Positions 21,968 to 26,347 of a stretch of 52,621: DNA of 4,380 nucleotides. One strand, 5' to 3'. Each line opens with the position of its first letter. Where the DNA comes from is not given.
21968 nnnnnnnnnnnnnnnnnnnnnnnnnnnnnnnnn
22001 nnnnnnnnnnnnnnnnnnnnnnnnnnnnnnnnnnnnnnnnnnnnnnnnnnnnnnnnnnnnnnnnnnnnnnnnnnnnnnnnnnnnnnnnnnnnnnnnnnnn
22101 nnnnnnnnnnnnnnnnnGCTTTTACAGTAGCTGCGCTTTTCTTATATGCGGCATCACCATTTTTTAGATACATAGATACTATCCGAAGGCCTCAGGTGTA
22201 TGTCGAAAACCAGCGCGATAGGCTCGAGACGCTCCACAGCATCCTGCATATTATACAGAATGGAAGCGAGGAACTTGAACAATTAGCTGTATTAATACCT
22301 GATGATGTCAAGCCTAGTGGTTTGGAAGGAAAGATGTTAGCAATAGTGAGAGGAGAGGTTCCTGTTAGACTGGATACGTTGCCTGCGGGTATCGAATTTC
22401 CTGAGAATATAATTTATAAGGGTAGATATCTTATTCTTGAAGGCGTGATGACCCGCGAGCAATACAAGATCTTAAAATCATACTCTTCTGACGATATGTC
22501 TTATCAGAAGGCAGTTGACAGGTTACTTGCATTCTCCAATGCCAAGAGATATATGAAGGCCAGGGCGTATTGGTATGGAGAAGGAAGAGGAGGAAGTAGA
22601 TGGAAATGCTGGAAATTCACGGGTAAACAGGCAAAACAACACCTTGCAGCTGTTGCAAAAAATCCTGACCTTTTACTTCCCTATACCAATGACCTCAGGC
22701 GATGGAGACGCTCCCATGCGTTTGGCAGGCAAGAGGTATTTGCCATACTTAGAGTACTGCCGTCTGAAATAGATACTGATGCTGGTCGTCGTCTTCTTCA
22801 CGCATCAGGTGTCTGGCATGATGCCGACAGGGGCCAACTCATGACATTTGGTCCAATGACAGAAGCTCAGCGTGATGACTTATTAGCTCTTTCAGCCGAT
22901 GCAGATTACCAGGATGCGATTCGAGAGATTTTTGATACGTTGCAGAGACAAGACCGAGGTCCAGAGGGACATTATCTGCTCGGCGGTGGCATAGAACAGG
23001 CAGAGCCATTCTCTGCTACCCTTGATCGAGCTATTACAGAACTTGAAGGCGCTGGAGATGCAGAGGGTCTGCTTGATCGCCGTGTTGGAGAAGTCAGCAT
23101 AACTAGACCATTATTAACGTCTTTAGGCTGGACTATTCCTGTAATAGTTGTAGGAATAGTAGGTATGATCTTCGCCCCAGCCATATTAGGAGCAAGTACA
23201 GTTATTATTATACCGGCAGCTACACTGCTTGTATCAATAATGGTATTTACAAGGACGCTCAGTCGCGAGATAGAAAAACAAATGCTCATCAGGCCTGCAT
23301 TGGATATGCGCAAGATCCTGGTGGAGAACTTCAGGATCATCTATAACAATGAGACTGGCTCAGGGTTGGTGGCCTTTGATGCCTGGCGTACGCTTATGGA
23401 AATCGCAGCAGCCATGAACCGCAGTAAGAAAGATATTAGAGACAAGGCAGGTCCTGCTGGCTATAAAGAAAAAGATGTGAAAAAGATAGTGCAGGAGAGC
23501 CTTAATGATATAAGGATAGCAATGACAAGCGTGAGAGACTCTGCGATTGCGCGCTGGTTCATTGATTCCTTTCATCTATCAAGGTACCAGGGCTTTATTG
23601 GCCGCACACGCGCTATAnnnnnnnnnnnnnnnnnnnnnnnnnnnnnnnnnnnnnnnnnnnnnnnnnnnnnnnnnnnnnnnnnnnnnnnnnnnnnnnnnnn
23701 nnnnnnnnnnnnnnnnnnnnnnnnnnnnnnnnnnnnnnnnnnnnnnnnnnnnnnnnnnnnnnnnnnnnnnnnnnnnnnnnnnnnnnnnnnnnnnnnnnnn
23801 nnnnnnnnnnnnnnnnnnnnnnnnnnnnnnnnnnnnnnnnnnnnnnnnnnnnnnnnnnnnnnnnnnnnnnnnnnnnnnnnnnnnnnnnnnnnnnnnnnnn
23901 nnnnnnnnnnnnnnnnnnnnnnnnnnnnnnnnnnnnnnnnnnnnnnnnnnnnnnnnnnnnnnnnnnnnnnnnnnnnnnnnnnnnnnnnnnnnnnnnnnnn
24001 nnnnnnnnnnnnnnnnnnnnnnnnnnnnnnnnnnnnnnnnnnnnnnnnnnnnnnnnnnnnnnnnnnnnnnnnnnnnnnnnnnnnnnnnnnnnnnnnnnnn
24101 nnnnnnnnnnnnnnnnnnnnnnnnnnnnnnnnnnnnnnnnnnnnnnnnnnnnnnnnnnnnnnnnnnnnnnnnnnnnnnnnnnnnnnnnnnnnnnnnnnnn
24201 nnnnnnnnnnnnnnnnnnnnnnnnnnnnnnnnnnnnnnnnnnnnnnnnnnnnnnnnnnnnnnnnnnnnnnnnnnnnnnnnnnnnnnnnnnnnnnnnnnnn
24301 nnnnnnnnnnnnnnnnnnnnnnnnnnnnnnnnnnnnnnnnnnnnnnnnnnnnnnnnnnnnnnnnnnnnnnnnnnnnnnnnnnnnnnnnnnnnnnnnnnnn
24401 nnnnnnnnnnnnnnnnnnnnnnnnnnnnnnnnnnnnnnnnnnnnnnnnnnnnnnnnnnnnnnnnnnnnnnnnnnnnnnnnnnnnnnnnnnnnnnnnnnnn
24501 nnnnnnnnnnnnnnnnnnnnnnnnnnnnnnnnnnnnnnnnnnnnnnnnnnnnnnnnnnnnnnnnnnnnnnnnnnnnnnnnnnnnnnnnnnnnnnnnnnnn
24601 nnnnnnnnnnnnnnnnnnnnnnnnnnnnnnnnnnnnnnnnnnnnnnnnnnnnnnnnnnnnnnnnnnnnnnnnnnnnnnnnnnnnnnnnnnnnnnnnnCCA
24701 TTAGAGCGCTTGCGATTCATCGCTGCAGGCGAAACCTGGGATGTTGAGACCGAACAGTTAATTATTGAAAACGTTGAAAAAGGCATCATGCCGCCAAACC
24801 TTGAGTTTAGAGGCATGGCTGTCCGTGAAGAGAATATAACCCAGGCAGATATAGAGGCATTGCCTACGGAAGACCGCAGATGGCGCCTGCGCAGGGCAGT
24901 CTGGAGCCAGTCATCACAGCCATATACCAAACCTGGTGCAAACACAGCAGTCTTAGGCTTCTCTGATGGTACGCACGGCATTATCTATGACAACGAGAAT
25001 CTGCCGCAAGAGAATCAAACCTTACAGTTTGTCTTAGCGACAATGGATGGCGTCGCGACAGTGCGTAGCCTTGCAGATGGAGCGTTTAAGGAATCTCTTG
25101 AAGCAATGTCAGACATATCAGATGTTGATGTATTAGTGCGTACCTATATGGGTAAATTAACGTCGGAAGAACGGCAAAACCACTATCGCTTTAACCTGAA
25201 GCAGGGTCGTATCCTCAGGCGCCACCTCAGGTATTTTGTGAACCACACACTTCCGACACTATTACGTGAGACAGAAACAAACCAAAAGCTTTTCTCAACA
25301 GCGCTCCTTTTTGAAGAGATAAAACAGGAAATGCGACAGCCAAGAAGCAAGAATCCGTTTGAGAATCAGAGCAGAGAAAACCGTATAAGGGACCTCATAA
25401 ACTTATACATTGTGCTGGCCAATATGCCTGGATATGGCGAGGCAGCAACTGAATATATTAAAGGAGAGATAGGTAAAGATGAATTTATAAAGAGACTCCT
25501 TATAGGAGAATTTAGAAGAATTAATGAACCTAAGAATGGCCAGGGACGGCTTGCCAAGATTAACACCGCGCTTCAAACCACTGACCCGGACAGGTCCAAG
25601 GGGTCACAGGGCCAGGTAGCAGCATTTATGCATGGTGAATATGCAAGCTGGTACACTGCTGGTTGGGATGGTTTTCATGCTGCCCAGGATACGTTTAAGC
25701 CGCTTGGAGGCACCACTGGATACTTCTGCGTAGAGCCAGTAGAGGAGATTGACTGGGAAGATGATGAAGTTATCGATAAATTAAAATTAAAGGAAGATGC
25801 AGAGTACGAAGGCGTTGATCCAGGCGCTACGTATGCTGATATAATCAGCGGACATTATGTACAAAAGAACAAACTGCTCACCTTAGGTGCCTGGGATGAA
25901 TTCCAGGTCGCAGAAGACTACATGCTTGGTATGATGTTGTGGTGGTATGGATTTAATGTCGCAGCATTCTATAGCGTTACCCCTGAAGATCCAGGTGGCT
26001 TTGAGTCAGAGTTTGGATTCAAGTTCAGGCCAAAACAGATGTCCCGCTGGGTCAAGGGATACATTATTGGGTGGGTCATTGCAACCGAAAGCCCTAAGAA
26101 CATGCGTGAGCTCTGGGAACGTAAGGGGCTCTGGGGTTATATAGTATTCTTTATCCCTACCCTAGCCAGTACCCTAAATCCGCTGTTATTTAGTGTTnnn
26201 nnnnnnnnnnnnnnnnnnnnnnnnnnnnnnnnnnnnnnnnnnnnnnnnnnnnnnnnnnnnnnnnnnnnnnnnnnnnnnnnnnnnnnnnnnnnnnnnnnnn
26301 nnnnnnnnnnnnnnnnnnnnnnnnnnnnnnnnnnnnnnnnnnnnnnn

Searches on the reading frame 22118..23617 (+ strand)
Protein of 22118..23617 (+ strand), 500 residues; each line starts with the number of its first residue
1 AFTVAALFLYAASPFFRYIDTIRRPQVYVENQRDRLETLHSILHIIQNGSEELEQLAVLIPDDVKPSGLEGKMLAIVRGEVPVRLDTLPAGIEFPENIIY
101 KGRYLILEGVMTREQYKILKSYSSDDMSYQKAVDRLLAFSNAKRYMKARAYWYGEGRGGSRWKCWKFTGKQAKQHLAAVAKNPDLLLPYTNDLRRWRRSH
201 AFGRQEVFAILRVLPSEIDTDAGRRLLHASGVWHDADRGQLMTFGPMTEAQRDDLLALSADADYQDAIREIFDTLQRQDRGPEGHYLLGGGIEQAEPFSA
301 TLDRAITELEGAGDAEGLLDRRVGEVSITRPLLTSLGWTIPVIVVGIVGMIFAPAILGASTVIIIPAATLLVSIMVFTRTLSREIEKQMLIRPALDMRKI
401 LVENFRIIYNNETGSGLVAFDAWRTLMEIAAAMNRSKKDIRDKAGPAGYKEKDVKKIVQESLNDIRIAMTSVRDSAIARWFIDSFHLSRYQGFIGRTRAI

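Call 29: search_protein_families(library=pfam, proteins=[window:22118-23617:+], max_evalue=0.1)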
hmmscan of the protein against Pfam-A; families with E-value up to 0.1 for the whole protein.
window:22118-23617:+ (500 aa): 1 family
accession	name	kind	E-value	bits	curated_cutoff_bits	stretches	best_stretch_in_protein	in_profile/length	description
PF17937.6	TetR_C_28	-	0.083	13.7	26.4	0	175-200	23-48/96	Tetracyclin repressor-like, C-terminal domain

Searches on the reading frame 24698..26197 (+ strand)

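Call 29: search_protein_families(library=pfam, proteins=[window:24698-26197:+], max_evalue=0.1)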
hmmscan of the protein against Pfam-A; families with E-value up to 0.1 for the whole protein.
window:24698-26197:+ (500 aa): 3 families
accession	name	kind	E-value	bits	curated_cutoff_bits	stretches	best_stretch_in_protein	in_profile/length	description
PF13632.12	Glyco_trans_2_3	-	2.8e-05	24.5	27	1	387-489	78-171/198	Glycosyl transferase family group 2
PF13641.12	Glyco_tranf_2_3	-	0.013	16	27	1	386-454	164-230/230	Glycosyltransferase like family 2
PF18495.6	VbhA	-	0.1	13.1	25.9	0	248-268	25-45/47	Antitoxin VbhA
